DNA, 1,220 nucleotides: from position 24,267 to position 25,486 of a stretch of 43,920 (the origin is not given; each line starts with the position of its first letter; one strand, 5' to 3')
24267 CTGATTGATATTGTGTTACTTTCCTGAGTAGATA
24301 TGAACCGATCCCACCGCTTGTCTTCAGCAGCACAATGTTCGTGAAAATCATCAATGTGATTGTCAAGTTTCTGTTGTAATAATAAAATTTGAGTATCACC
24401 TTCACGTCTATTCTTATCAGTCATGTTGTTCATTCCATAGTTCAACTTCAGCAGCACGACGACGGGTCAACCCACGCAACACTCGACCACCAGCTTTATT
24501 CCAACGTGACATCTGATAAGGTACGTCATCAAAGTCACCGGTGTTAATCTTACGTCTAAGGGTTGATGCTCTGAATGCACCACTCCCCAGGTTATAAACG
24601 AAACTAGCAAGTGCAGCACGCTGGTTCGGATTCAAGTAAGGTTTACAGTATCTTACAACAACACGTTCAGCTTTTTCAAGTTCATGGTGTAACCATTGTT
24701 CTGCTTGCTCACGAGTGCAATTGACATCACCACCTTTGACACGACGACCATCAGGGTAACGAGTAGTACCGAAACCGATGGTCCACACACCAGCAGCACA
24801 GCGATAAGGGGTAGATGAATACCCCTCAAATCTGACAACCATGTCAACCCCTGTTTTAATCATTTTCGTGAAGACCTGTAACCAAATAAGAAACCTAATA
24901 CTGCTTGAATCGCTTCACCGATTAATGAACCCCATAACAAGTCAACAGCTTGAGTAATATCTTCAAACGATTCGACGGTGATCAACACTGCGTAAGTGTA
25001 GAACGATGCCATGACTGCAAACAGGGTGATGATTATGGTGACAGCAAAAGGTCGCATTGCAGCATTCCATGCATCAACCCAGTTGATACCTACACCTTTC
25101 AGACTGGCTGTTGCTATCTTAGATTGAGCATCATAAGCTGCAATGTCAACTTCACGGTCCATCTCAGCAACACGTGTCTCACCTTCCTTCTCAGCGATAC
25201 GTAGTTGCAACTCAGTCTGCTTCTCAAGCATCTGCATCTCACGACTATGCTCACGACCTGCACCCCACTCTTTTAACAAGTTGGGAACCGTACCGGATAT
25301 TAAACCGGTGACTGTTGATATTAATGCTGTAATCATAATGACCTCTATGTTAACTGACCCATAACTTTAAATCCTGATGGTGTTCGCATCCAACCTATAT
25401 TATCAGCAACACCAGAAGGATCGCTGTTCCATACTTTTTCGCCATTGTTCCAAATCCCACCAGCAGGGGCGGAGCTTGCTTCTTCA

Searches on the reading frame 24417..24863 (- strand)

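Call 19: search_protein_families(library=pfam, proteins=[window:24417-24863:-], max_evalue=0.01)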
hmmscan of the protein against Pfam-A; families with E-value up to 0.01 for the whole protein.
window:24417-24863:- (148 aa): 1 family
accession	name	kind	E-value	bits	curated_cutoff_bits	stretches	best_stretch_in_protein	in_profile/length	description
PF00959.24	Phage_lysozyme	-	3.2e-42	144.3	22.3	1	11-139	2-125/125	Phage lysozyme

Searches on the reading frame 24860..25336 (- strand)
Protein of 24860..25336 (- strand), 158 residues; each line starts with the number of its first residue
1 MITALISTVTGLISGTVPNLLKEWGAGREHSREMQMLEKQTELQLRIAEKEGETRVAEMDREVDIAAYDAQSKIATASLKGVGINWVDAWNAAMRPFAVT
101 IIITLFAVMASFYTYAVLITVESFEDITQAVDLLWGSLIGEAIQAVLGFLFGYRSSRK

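Call 19: search_protein_families(library=pfam, proteins=[window:24860-25336:-], max_evalue=0.01)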
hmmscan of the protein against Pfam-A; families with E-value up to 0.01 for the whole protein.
window:24860-25336:- (158 aa): 2 families
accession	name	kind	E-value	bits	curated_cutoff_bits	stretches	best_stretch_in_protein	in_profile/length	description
PF12089.13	DUF3566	-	0.0022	18.8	22.2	1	83-146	7-70/118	Transmembrane domain of unknown function (DUF3566)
PF19180.5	DUF5862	-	0.0075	16.6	33.3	0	127-156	31-60/68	Family of unknown function (DUF5862)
